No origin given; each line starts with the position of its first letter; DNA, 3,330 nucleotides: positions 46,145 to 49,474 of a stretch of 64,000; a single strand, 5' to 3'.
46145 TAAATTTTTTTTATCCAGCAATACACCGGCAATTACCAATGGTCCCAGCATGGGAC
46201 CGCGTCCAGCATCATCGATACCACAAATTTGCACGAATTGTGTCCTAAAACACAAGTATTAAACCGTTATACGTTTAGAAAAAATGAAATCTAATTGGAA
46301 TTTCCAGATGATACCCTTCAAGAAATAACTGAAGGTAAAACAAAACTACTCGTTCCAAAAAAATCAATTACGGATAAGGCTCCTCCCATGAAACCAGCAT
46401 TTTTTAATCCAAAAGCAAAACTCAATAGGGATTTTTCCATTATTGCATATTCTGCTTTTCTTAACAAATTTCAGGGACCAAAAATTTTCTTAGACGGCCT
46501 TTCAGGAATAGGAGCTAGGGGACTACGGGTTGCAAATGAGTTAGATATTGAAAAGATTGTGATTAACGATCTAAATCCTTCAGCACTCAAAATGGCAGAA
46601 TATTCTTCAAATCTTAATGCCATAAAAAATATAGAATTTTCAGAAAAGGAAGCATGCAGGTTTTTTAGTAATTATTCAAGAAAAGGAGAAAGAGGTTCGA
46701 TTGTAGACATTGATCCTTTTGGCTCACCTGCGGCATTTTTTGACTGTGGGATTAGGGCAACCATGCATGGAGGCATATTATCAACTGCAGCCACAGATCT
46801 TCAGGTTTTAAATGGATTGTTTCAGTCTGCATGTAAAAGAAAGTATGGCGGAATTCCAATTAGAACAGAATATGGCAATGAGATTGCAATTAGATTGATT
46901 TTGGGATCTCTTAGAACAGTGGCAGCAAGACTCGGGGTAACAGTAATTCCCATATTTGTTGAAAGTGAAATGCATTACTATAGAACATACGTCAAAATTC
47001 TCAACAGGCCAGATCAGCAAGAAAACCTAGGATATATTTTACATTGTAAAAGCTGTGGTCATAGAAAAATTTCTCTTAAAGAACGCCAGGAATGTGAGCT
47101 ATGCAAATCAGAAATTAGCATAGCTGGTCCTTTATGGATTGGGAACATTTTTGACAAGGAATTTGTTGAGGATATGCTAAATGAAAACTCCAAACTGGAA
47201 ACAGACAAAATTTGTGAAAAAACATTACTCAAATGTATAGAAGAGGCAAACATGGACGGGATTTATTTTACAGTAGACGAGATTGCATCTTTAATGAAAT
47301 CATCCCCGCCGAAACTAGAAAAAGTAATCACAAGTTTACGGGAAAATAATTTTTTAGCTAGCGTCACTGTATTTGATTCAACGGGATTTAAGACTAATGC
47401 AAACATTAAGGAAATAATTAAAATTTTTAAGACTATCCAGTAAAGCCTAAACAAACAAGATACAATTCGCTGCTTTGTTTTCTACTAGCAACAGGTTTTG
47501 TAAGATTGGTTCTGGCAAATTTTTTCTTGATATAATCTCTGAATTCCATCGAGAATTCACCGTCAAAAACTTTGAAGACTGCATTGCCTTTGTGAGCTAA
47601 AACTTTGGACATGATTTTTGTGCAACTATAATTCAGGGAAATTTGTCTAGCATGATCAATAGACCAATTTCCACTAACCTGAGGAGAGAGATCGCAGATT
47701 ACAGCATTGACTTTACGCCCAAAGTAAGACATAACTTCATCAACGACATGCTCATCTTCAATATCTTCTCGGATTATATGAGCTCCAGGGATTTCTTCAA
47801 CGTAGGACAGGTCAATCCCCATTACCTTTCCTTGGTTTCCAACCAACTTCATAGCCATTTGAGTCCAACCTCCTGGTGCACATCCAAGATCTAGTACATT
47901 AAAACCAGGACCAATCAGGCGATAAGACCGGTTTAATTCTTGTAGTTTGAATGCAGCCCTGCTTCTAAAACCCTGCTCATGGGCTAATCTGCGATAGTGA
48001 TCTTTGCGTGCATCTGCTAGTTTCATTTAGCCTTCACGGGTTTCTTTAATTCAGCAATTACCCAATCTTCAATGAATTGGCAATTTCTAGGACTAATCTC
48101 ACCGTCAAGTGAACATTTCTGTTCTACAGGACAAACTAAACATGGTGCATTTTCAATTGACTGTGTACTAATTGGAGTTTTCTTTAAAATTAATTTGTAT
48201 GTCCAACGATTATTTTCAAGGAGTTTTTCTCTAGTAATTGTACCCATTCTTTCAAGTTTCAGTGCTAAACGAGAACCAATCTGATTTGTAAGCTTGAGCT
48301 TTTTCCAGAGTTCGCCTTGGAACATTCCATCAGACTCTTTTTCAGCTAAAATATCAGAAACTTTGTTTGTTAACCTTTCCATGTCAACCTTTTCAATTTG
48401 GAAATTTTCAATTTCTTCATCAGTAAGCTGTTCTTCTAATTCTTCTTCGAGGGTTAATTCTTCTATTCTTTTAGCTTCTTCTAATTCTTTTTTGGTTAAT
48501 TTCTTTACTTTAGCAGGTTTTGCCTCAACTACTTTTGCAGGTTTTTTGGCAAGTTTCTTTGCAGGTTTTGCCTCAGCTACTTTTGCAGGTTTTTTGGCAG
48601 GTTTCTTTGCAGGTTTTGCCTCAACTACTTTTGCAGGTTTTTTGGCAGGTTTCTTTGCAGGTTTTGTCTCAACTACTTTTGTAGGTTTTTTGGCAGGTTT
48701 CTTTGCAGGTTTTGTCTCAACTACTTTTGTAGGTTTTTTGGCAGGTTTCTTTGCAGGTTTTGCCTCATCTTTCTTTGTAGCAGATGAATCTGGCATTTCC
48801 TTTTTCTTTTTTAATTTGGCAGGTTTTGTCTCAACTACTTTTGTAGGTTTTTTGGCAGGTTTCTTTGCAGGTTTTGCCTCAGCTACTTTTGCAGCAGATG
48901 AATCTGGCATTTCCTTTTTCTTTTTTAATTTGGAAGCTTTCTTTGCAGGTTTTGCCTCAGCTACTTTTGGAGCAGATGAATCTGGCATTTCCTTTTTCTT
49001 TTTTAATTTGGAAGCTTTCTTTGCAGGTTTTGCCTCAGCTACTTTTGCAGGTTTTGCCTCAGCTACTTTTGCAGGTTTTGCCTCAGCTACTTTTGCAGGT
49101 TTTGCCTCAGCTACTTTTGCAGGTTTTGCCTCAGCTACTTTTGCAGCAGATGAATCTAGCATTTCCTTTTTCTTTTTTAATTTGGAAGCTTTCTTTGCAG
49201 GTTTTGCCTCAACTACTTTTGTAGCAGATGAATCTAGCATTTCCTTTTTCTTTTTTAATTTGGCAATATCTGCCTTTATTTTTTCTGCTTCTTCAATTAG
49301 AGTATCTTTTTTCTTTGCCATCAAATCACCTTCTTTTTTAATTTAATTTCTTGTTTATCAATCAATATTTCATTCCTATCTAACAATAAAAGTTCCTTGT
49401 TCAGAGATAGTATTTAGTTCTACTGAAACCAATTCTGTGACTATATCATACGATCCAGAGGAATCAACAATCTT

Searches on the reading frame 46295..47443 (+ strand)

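Call 39: search_protein_families(library=pfam, proteins=[window:46295-47443:+], max_evalue=0.001)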
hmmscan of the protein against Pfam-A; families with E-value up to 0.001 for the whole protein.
window:46295-47443:+ (382 aa): 1 family
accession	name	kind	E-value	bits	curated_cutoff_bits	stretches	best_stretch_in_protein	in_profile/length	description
PF02005.22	TRM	-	9.5e-82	275.6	27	1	14-378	1-375/376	N2,N2-dimethylguanosine tRNA methyltransferase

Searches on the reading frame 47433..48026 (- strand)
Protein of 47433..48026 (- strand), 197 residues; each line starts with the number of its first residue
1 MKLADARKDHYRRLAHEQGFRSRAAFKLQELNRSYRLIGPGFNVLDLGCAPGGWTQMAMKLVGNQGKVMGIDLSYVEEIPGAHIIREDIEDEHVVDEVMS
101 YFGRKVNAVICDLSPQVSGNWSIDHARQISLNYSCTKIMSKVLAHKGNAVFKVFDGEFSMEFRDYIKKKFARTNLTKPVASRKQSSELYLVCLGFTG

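Call 40: search_protein_families(library=pfam, proteins=[window:47433-48026:-], max_evalue=0.001)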
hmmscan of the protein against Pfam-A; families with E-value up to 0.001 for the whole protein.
window:47433-48026:- (197 aa): 3 families
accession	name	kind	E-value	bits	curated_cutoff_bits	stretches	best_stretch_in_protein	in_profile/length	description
PF01728.25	FtsJ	-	3.3e-51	174.2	24.1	1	20-195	1-181/181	FtsJ-like methyltransferase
PF13847.12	Methyltransf_31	-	1.4e-05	25.3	27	1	40-74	3-37/145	Methyltransferase domain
PF13649.12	Methyltransf_25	-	0.00016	22.8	27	1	44-74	1-30/97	Methyltransferase domain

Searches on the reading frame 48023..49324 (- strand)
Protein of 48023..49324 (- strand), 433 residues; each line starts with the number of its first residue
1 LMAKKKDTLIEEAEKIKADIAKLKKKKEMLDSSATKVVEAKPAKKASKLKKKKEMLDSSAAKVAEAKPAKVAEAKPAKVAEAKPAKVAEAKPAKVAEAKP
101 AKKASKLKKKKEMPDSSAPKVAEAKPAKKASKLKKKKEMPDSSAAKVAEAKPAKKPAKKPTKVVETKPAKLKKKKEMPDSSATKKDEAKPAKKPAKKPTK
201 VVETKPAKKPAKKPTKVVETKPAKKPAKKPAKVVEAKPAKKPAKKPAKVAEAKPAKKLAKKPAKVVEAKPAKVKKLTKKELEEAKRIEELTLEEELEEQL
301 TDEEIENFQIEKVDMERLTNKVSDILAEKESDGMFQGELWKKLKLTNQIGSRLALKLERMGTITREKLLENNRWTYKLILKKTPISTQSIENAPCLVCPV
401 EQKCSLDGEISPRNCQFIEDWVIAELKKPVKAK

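Call 40: search_protein_families(library=pfam, proteins=[window:48023-49324:-], max_evalue=0.001)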
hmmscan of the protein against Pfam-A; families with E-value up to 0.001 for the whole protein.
window:48023-49324:- (433 aa): 1 family
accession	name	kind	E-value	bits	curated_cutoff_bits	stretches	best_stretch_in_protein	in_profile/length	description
PF01047.28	MarR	-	0.00035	20.9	24.6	0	330-373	14-57/59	MarR family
